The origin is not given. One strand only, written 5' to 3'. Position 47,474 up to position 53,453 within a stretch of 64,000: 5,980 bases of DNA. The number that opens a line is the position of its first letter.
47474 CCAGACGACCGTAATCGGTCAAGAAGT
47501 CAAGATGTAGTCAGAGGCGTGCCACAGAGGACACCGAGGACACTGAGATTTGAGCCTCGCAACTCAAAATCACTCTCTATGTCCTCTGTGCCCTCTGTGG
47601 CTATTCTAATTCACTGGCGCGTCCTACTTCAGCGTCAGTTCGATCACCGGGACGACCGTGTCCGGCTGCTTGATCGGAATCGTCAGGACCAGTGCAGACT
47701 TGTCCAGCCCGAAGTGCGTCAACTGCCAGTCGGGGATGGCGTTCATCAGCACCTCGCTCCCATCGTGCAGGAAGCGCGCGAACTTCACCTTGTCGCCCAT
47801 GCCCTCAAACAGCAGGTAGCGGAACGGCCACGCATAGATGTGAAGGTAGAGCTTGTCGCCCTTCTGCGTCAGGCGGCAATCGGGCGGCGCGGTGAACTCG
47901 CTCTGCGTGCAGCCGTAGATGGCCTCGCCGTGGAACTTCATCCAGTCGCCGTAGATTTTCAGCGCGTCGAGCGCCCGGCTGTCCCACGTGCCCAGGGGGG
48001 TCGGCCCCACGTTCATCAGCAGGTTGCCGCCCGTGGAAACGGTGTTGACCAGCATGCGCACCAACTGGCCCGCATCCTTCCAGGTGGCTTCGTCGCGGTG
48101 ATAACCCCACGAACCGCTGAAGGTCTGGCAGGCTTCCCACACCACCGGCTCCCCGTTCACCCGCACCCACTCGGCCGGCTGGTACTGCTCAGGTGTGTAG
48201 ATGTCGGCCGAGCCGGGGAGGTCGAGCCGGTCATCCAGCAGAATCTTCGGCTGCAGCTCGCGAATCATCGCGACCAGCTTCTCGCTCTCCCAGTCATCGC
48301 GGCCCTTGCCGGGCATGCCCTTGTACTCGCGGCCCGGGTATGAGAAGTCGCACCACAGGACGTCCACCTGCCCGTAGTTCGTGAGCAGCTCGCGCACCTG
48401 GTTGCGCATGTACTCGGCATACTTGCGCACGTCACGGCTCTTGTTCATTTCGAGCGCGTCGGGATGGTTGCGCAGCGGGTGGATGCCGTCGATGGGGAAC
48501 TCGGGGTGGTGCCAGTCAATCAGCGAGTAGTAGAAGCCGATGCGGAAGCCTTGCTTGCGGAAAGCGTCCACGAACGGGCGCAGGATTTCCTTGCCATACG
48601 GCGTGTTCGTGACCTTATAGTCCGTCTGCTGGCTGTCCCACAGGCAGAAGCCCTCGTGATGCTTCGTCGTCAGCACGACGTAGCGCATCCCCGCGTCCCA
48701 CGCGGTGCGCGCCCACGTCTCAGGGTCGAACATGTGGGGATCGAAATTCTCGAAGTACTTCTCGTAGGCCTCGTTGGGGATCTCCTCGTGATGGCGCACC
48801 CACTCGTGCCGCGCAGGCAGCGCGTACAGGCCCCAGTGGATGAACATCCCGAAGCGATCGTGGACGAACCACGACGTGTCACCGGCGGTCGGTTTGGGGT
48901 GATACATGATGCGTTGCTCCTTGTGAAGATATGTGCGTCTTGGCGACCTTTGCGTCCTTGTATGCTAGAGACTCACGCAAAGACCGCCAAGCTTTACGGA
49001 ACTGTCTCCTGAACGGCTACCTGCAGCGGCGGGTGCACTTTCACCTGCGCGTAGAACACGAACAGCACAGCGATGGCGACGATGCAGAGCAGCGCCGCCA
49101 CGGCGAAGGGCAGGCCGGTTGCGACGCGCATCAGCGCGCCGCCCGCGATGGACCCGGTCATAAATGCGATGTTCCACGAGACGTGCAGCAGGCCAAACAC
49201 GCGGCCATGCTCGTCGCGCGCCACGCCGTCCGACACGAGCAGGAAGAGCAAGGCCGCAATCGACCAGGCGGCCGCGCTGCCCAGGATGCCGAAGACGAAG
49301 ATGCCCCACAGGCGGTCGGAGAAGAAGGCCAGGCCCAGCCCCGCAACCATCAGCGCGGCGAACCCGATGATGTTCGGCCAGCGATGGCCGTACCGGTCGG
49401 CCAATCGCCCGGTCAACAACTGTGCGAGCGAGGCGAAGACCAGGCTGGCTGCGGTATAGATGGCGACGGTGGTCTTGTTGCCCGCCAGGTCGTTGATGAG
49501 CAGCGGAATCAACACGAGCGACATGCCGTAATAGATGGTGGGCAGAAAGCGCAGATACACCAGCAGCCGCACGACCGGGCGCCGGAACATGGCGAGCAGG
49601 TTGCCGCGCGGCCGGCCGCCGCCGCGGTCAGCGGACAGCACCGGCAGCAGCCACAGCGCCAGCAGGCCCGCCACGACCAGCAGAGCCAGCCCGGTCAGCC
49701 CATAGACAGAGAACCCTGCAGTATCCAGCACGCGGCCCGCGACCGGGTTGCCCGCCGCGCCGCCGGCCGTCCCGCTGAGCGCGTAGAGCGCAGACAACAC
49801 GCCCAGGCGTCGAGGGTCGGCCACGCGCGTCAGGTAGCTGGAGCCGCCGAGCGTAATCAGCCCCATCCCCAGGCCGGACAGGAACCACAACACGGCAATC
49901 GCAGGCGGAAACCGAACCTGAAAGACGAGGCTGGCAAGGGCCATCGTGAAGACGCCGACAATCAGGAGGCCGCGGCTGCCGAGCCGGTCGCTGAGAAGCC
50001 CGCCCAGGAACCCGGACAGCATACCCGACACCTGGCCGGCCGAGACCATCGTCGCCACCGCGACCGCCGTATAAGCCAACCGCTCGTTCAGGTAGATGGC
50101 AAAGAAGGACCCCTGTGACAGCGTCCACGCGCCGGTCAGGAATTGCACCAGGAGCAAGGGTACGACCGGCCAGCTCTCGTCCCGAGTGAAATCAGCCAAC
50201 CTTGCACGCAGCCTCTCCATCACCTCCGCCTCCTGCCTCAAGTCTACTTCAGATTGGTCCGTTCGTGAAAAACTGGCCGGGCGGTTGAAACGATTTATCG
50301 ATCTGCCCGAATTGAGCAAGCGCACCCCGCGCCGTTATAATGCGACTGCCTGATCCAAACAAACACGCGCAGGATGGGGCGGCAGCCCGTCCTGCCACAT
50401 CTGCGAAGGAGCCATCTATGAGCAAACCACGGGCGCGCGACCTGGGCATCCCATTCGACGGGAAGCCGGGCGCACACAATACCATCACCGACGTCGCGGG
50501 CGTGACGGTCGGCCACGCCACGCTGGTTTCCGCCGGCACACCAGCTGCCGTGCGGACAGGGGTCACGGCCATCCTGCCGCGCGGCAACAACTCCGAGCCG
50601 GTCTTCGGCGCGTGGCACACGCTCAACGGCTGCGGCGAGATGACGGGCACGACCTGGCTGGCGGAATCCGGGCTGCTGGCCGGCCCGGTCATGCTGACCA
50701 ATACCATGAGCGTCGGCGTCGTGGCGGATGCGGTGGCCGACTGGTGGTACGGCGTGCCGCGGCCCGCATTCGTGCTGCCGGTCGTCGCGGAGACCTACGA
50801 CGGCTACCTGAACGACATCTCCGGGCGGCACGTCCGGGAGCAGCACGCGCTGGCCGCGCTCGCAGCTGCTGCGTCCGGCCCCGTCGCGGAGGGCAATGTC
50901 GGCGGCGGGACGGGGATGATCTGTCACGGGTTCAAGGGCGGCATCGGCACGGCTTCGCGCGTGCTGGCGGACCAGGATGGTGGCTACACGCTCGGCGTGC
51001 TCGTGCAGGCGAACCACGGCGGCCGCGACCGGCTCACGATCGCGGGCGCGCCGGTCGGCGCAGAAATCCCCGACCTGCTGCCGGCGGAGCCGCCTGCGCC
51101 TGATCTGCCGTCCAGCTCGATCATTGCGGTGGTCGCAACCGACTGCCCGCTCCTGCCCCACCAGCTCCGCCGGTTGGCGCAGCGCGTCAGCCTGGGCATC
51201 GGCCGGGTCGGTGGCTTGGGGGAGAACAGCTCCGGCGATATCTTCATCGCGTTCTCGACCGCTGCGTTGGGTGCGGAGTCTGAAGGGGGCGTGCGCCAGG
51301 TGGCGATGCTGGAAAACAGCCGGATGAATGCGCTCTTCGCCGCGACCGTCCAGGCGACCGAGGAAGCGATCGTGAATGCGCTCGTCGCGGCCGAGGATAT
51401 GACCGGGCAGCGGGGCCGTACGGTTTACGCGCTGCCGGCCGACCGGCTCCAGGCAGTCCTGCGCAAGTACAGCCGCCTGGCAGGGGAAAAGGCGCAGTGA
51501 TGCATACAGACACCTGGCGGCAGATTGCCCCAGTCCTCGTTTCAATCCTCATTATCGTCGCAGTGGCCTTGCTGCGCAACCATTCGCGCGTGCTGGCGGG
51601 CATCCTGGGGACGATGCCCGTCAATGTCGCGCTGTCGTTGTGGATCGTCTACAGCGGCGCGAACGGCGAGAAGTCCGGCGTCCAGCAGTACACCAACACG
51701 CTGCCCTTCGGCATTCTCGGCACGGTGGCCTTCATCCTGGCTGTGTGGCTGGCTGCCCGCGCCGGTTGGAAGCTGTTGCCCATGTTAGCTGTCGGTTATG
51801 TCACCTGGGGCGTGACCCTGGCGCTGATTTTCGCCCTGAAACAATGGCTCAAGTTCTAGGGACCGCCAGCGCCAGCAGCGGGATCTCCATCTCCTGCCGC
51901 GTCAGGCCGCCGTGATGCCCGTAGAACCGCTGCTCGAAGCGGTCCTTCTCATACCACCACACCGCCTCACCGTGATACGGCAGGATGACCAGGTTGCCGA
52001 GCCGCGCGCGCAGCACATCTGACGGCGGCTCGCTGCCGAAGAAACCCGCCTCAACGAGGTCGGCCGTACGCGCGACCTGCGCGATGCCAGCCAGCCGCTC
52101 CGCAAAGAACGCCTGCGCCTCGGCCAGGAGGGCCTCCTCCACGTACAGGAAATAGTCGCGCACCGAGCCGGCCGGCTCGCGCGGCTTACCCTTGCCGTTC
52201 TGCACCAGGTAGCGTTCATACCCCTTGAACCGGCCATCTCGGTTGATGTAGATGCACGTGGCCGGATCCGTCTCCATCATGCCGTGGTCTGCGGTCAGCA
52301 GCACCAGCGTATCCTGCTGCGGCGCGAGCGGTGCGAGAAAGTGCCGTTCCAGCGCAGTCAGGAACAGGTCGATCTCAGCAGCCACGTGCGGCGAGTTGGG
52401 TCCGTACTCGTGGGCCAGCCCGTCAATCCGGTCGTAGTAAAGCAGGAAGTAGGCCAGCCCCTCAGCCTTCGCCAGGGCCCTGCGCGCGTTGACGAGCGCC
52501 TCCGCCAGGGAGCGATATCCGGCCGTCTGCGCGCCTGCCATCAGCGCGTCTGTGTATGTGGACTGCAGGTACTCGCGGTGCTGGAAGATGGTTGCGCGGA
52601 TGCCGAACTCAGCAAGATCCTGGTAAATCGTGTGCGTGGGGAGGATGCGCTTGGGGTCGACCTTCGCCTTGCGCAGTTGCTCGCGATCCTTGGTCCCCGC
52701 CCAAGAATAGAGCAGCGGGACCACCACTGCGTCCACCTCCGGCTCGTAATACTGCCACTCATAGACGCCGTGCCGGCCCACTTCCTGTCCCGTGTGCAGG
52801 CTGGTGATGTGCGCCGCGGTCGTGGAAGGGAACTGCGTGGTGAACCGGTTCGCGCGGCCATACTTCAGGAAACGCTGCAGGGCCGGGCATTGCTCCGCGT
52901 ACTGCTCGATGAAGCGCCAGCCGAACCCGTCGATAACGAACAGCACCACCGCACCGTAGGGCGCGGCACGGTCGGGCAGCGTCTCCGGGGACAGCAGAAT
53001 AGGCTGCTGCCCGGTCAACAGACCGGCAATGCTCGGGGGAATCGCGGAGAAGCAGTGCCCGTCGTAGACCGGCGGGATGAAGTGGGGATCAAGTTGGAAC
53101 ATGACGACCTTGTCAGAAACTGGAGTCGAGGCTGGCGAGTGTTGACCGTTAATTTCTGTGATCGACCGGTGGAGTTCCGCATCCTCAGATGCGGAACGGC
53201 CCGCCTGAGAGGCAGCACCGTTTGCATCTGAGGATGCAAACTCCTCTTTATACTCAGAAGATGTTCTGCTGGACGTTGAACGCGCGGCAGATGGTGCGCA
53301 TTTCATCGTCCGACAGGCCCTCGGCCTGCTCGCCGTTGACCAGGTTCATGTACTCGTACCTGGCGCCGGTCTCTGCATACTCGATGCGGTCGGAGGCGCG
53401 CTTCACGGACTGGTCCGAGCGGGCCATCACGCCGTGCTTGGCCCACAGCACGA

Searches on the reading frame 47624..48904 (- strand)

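Call 70: search_protein_families(library=pfam, proteins=[window:47624-48904:-], max_evalue=0.0001)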
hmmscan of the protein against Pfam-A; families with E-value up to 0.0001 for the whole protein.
window:47624-48904:- (426 aa): 1 family
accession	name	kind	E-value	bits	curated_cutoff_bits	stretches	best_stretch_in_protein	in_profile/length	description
PF01120.23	Alpha_L_fucos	-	5.5e-87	292.9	25.2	1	11-327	28-345/345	Alpha-L-fucosidase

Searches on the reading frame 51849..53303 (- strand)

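Call 70: search_protein_families(library=pfam, proteins=[window:51849-53303:-], max_evalue=0.0001)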
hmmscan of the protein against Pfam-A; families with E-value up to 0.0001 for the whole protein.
window:51849-53303:- (484 aa): 1 family
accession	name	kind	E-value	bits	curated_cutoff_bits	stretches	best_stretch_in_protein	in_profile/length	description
PF01663.27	Phosphodiest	-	9.1e-25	88.4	23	1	119-465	1-340/342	Type I phosphodiesterase / nucleotide pyrophosphatase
